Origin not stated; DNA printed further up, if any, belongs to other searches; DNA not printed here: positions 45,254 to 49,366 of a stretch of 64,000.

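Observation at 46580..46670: PolC lacks its 3'-5' proofreading exonuclease domain through a clean in-frame absence inside the PHP domain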

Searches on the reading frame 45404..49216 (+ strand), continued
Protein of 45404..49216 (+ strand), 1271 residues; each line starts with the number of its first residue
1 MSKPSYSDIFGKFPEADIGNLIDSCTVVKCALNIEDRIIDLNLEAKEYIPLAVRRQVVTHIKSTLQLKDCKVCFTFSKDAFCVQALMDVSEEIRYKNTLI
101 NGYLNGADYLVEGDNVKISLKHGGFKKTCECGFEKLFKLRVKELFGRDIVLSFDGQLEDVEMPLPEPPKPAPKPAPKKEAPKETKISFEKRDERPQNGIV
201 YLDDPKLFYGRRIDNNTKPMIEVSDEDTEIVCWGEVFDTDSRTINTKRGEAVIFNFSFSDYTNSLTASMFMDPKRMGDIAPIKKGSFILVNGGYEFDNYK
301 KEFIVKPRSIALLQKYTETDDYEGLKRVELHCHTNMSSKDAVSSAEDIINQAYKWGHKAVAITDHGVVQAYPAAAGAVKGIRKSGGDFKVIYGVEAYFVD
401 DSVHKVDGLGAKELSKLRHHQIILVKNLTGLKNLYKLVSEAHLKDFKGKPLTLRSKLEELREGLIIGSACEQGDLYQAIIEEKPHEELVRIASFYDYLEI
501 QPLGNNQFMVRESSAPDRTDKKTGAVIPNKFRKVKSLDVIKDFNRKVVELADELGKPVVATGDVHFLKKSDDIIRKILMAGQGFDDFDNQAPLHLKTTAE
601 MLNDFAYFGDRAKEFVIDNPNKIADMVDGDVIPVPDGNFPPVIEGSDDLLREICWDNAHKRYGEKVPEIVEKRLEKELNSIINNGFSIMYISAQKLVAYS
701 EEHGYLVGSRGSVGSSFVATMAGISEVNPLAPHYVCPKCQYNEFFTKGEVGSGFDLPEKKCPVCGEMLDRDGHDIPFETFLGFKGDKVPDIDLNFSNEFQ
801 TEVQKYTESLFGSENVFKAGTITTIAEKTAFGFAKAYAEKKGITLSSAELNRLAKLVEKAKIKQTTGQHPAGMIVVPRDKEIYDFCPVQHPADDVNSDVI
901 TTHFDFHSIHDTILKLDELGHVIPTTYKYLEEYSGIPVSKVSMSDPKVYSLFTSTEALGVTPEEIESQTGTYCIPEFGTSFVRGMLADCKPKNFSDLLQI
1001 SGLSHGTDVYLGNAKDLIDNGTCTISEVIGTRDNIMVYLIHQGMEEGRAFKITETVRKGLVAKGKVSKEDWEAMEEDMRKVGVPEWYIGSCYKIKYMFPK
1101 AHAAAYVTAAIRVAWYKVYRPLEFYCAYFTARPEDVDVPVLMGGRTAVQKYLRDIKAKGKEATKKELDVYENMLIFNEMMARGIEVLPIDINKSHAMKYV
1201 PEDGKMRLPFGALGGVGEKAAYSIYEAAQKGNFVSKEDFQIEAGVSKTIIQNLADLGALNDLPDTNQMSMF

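Call 14: find_related_loci(query=window:45404-49216:+, collection=genome_contigs, flank=10000)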
Query window:45404-49216:+ (1271 aa) in genome_contigs; peptide patterns used: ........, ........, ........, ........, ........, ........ (x = any residue, [..] = any of these).
456 stretches matched a pattern; 436 encode a relative of the query (tblastn E <= 1e-3); the best 80 are kept; 80 distinct loci.
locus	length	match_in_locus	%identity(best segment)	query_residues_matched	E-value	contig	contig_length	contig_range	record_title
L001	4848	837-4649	97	1-1271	0e+0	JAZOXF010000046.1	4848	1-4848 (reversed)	MAG: Acutalibacteraceae bacterium isolate T1900045516_YK20190210.MAGScoT_cleanbin_000013 SGB_7609_k141_383585, whole gen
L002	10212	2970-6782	97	1-1271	0e+0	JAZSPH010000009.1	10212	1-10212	MAG: Acutalibacteraceae bacterium isolate T1900044546_TS20190012.MAGScoT_cleanbin_000034 SGB_146_k141_1845881, whole gen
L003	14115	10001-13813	92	1-1271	0e+0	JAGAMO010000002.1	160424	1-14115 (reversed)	MAG: Clostridia bacterium isolate RGIG8579 Water_deer_Cecum-3__c35735, whole genome shotgun sequence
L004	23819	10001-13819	87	1-1271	0e+0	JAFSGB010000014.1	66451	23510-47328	MAG: Clostridia bacterium isolate RGIG3110 Goat_Rectum-6__c241394, whole genome shotgun sequence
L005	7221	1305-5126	84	1-1271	0e+0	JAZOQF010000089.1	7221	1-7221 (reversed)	MAG: Acutalibacteraceae bacterium isolate T1900045569_YK20190263.MAGScoT_cleanbin_000019 SGB_7962_k141_161577, whole gen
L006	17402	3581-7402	83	1-1271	0e+0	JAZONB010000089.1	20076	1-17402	MAG: Acutalibacteraceae bacterium isolate T1900045643_YK20190337.MAGScoT_cleanbin_000020 SGB_8145_k141_1523719, whole ge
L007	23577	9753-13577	80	1-1271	0e+0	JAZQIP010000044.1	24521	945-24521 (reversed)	MAG: Acutalibacteraceae bacterium isolate T1900044623_TS20190089.MAGScoT_cleanbin_000035 SGB_916_k141_1727189, whole gen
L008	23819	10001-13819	80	1-1271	0e+0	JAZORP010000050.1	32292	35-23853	MAG: Acutalibacteraceae bacterium isolate T1900045553_YK20190247.MAGScoT_cleanbin_000006 SGB_7890_k141_22393, whole geno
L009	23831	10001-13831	80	1-1271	0e+0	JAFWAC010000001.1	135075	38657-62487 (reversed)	MAG: Clostridia bacterium isolate RGIG5552 Sheep_Colon.Co__c57946, whole genome shotgun sequence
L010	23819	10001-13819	79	1-1271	0e+0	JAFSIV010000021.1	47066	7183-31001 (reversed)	MAG: Clostridia bacterium isolate RGIG3182 Goat_Rectum.Co__c2469255, whole genome shotgun sequence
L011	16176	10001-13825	79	1-1271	0e+0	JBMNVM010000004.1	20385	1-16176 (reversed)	MAG: Acutalibacteraceae bacterium isolate SBF912SR2HQ0077 scaffold_11135_c1, whole genome shotgun sequence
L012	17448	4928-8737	80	1-1271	0e+0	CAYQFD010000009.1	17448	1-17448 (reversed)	MAG TPA_asm: uncultured Ruminococcus sp. isolate SRP315200_co2_80 genome assembly, contig: NODE_3309_length_17448_cov_15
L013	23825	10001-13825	78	1-1271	0e+0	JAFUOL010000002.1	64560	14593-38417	MAG: Clostridia bacterium isolate RGIG4680 Roe_deer_Rectum-5__c12604, whole genome shotgun sequence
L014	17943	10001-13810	79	1-1271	0e+0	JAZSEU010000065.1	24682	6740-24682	MAG: Acutalibacteraceae bacterium isolate T1900044588_TS20190054.MAGScoT_cleanbin_000011 SGB_611_k141_1926510, whole gen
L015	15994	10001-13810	79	1-1271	0e+0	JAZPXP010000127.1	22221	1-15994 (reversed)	MAG: Acutalibacteraceae bacterium isolate T1900044651_TS20190117.MAGScoT_cleanbin_000008 SGB_1417_k141_578890, whole gen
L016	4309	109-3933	78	1-1271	0e+0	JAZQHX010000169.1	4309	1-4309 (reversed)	MAG: Acutalibacteraceae bacterium isolate T1900044625_TS20190091.MAGScoT_cleanbin_000081 SGB_942_k141_1084260, whole gen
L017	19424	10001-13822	77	1-1271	0e+0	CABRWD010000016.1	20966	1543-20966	MAG TPA_asm: uncultured Ruminococcaceae bacterium isolate MGYG-HGUT-01984 genome assembly, contig: GUT_GENOME119503_16,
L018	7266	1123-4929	78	1-1271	0e+0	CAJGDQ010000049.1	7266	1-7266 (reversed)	MAG: Clostridiaceae bacterium isolate MAG65 genome assembly, contig: k141_9514960_length_7266_cov_14.0000, whole genome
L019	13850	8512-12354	77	1-1271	0e+0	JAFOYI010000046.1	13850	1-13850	MAG: Clostridia bacterium isolate RGIG910 Dairy_cattle_Rectum-3__c505246, whole genome shotgun sequence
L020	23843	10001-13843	77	1-1271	0e+0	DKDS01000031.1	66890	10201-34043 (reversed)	MAG TPA_asm: Ruminococcaceae bacterium UBA6842 UBA6842_contig_191, whole genome shotgun sequence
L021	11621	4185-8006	77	1-1271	0e+0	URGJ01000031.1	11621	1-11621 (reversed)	uncultured Ruminococcaceae bacterium isolate UMGS976 genome assembly, contig: NODE_2173_length_11621_cov_12.997666, whol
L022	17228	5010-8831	77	1-1271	0e+0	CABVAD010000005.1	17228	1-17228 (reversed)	MAG TPA_asm: uncultured Ruminococcaceae bacterium isolate MGYG-HGUT-04543 genome assembly, contig: GUT_GENOME282337_5, w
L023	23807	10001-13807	78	1-1271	0e+0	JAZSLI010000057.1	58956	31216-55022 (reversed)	MAG: Acutalibacteraceae bacterium isolate T1900044558_TS20190024.MAGScoT_cleanbin_000021 SGB_334_k141_1882891, whole gen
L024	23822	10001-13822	77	1-1271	0e+0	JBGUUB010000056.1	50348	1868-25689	MAG: Acutalibacteraceae bacterium isolate fecal_MAG_56 fecal_MAG_56_contig_0056, whole genome shotgun sequence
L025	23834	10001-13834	77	1-1271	0e+0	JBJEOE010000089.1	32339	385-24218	MAG: Acutalibacteraceae bacterium isolate LOHA42_bin.044 NODE_854_length_32339_cov_9.790144, whole genome shotgun sequen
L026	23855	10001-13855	75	1-1271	0e+0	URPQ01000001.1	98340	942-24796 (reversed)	uncultured Ruminococcaceae bacterium isolate UMGS1222 genome assembly, contig: NODE_123_length_98340_cov_4.537008, whole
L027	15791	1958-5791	77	1-1271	0e+0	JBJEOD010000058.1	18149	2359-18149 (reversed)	MAG: Acutalibacteraceae bacterium isolate PUNG01_bin.036 NODE_1334_length_18149_cov_5.572952, whole genome shotgun seque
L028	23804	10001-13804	77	6-1271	0e+0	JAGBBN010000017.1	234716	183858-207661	MAG: Clostridia bacterium isolate RGIG8968 Water_deer_Rectum-2__c333120, whole genome shotgun sequence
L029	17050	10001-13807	76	5-1271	0e+0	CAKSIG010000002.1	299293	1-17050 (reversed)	MAG: uncultured Eubacteriales bacterium isolate REFINED_METABAT215_TOP10_CONTIGS_1500_ASSEMBLY_K77_MERGED__Hadza_MoBio_h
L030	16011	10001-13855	75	1-1271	0e+0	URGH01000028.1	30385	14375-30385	uncultured Ruminococcaceae bacterium isolate UMGS974 genome assembly, contig: NODE_419_length_30385_cov_4.856545, whole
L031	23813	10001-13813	77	1-1271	0e+0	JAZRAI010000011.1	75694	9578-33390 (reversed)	MAG: Acutalibacteraceae bacterium isolate T1900045142_TC20190136.MAGScoT_cleanbin_000017 SGB_4926_k141_1680339, whole ge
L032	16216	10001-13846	76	1-1271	0e+0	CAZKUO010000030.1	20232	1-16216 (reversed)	MAG TPA_asm: uncultured Ruminococcus sp. isolate SRP313737_co1_371 genome assembly, contig: NODE_4141_length_20232_cov_7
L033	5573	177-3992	75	1-1271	0e+0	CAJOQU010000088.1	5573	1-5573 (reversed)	uncultured Clostridia bacterium isolate Rumen_Coassembly_mag_859 genome assembly, contig: k87_7126953, whole genome shot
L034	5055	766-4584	75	5-1271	0e+0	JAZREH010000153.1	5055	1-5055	MAG: Acutalibacteraceae bacterium isolate T1900045500_YK20190194.MAGScoT_cleanbin_000050 SGB_7492_k141_457772, whole gen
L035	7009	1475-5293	75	5-1271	0e+0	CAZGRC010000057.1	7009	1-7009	MAG TPA_asm: uncultured Ruminococcus sp. isolate SRP350583_co1_579 genome assembly, contig: NODE_17173_length_7009_cov_6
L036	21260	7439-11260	80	1-1271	0e+0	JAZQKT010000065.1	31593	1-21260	MAG: Acutalibacteraceae bacterium isolate T1900044612_TS20190078.MAGScoT_cleanbin_000088 SGB_817_k141_2263293, whole gen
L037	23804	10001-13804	75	1-1271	0e+0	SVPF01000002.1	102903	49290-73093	MAG: Oscillospiraceae bacterium isolate SIG584 NODE_4844_length_102903_cov_3.846540, whole genome shotgun sequence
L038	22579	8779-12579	74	1-1271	0e+0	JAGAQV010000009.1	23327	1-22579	MAG: Clostridia bacterium isolate RGIG8690 Water_deer_Colon-2__c105129, whole genome shotgun sequence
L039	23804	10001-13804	75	6-1271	0e+0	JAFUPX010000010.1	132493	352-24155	MAG: Clostridia bacterium isolate RGIG4718 Roe_deer_Rectum.Co__c427611, whole genome shotgun sequence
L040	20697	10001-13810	74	1-1271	0e+0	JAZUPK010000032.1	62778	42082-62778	MAG: Acutalibacteraceae bacterium isolate T1900044867_TS20190333.MAGScoT_cleanbin_000018 SGB_3135_k141_379425, whole gen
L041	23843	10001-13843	73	1-1271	0e+0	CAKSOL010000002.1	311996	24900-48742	MAG: uncultured Eubacteriales bacterium isolate REFINED_METABAT215_TOP10_CONTIGS_1500_ASSEMBLY_K77_MERGED__Hadza_PheChl_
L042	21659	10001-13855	75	1-1271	0e+0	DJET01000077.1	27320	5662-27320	MAG TPA_asm: Ruminococcaceae bacterium UBA5891 UBA5891_contig_1228, whole genome shotgun sequence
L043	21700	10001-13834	76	1-1271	0e+0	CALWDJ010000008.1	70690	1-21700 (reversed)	MAG: uncultured Clostridia bacterium isolate BRZ_F__bin41 genome assembly, contig: BRZ_F__NODE_574_length_70690_cov_7.02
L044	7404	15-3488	80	114-1271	0e+0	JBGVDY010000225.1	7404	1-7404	MAG: Acutalibacteraceae bacterium isolate fecal_MAG_426 fecal_MAG_426_contig_0225, whole genome shotgun sequence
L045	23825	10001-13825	77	1-1271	0e+0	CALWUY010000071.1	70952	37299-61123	MAG: uncultured Clostridia bacterium isolate E0_DP__bin66 genome assembly, contig: E0_DP__k127_2541254, whole genome sho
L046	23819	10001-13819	72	5-1271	0e+0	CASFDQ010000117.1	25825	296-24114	uncultured bacterium isolate CO.B23.metabat-bins.112 genome assembly, contig: CO.B23.metabat-bins.112.fa_k141_2836793, w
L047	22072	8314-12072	73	22-1271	0e+0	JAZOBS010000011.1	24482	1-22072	MAG: Acutalibacteraceae bacterium isolate T1900044757_TS20190223.MAGScoT_cleanbin_000083 SGB_2315_k141_2417267, whole ge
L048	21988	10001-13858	68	5-1271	0e+0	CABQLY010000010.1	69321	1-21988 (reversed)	MAG TPA_asm: uncultured Ruminococcaceae bacterium isolate MGYG-HGUT-00704 genome assembly, contig: GUT_GENOME024564_10,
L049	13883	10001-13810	70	1-1271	0e+0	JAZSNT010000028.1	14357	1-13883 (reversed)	MAG: Acutalibacteraceae bacterium isolate T1900044550_TS20190016.MAGScoT_cleanbin_000024 SGB_215_k141_2433547, whole gen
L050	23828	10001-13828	68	1-1271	0e+0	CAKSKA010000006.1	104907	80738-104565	MAG: uncultured Eubacteriales bacterium isolate REFINED_METABAT215_TOP10_CONTIGS_1500_ASSEMBLY_K77_MERGED__Hadza_MoBio_h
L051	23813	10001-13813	68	1-1271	0e+0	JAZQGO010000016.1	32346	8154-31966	MAG: Acutalibacteraceae bacterium isolate T1900044630_TS20190096.MAGScoT_cleanbin_000014 SGB_1023_k141_569475, whole gen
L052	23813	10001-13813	68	1-1271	0e+0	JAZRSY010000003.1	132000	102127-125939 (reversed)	MAG: Acutalibacteraceae bacterium isolate T1900045345_YK20190035.MAGScoT_cleanbin_000004 SGB_6700_k141_2188957, whole ge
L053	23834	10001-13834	76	1-1271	0e+0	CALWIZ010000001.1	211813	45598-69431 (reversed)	MAG: uncultured Clostridia bacterium isolate BRZ_DH__bin49 genome assembly, contig: BRZ_DH__NODE_75_length_211813_cov_7.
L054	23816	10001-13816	67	1-1271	0e+0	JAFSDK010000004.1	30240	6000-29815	MAG: Clostridia bacterium isolate RGIG3041 Goat_Rectum-4__c43570, whole genome shotgun sequence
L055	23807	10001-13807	68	1-1271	0e+0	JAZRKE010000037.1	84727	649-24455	MAG: Acutalibacteraceae bacterium isolate T1900045451_YK20190142.MAGScoT_cleanbin_000001 SGB_7176_k141_1371732, whole ge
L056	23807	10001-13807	67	1-1271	0e+0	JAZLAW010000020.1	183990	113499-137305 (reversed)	MAG: Acutalibacteraceae bacterium isolate T1900045072_TC20190066.MAGScoT_cleanbin_000003 SGB_4618_k141_1322009, whole ge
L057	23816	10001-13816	68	1-1271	0e+0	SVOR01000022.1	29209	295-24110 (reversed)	MAG: Oscillospiraceae bacterium isolate SIG570 NODE_8273_length_29209_cov_1.941098, whole genome shotgun sequence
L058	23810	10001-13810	75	1-1271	0e+0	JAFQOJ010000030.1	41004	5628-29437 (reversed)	MAG: Clostridia bacterium isolate RGIG2003 Goat_Colon-1__c393966, whole genome shotgun sequence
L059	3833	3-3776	68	10-1271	0e+0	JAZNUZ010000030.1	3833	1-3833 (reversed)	MAG: Acutalibacteraceae bacterium isolate T1900044792_TS20190258.MAGScoT_cleanbin_000039 SGB_2659_k141_993683, whole gen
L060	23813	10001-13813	67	1-1271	0e+0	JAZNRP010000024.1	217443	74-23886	MAG: Acutalibacteraceae bacterium isolate T1900044814_TS20190280.MAGScoT_cleanbin_000014 SGB_2810_k141_2959273, whole ge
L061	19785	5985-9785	66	5-1271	0e+0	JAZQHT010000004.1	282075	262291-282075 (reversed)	MAG: Acutalibacteraceae bacterium isolate T1900044627_TS20190093.MAGScoT_cleanbin_000014 SGB_955_k141_538401, whole geno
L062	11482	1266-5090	67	1-1271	0e+0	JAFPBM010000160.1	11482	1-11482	MAG: Clostridia bacterium isolate RGIG992 Dairy_cattle_Rectum.Co__c3095265, whole genome shotgun sequence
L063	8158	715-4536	66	1-1271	0e+0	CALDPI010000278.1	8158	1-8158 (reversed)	MAG TPA_asm: uncultured Clostridia bacterium isolate SRR6425774_bin.12_CONCOCT_v1.1_MAG genome assembly, contig: ERZ1767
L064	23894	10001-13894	66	1-1271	0e+0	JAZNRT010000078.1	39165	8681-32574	MAG: Acutalibacteraceae bacterium isolate T1900044813_TS20190279.MAGScoT_cleanbin_000022 SGB_2803_k141_1988, whole genom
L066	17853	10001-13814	74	1-1271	0e+0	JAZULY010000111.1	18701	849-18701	MAG: Acutalibacteraceae bacterium isolate T1900044899_TS20190365.MAGScoT_cleanbin_000039 SGB_3293_k141_1946958, whole ge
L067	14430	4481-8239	72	22-1271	0e+0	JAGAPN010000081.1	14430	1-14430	MAG: Clostridia bacterium isolate RGIG8656 Water_deer_Cecum.Co__c1421836, whole genome shotgun sequence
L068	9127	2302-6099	66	1-1271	0e+0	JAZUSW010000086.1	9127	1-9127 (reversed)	MAG: Acutalibacteraceae bacterium isolate T1900044841_TS20190307.MAGScoT_cleanbin_000101 SGB_2947_k141_2199286, whole ge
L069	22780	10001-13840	66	1-1271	0e+0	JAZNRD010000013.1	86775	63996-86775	MAG: Acutalibacteraceae bacterium isolate T1900044819_TS20190285.MAGScoT_cleanbin_000005 SGB_2835_k141_140435, whole gen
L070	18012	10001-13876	64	1-1271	0e+0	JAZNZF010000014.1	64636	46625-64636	MAG: Acutalibacteraceae bacterium isolate T1900044770_TS20190236.MAGScoT_cleanbin_000010 SGB_2444_k141_203301, whole gen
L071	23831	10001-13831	65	6-1271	0e+0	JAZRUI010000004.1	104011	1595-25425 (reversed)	MAG: Acutalibacteraceae bacterium isolate T1900045337_YK20190026.MAGScoT_cleanbin_000007 SGB_6619_k141_1249533, whole ge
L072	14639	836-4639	65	1-1271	0e+0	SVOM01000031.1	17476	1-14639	MAG: Oscillospiraceae bacterium isolate SIG565 NODE_14499_length_17476_cov_1.599516, whole genome shotgun sequence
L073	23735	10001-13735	67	30-1271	0e+0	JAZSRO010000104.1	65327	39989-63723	MAG: Acutalibacteraceae bacterium isolate T1900044537_TS20190003.MAGScoT_cleanbin_000007 SGB_28_k141_38820, whole genome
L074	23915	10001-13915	64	1-1271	0e+0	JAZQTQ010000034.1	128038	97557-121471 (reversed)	MAG: Acutalibacteraceae bacterium isolate T1900045186_TC20190182.MAGScoT_cleanbin_000004 SGB_5272_k141_740007, whole gen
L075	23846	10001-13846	65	1-1271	0e+0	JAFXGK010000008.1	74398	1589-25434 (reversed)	MAG: Clostridia bacterium isolate RGIG6392 Sheep_Rectum-5__c254, whole genome shotgun sequence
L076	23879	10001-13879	64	1-1271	0e+0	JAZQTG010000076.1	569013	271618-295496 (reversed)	MAG: Acutalibacteraceae bacterium isolate T1900045192_TC20190188.MAGScoT_cleanbin_000001 SGB_5294_k141_21747, whole geno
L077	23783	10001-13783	65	6-1271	0e+0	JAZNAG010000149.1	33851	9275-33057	MAG: Acutalibacteraceae bacterium isolate T1900044748_TS20190414.MAGScoT_cleanbin_000008 SGB_2142_k141_789395, whole gen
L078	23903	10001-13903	64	1-1271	0e+0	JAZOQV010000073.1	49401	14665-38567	MAG: Acutalibacteraceae bacterium isolate T1900045565_YK20190259.MAGScoT_cleanbin_000010 SGB_7933_k141_2864444, whole ge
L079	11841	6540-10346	67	5-1271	0e+0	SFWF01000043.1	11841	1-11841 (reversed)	MAG: bacterium isolate W2P37.032 Contig2487, whole genome shotgun sequence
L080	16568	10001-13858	75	1-1271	0e+0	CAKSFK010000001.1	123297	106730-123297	MAG: uncultured Eubacteriales bacterium isolate REFINED_METABAT215_TOP10_CONTIGS_1500_ASSEMBLY_K77_MERGED__Hadza_MoBio_h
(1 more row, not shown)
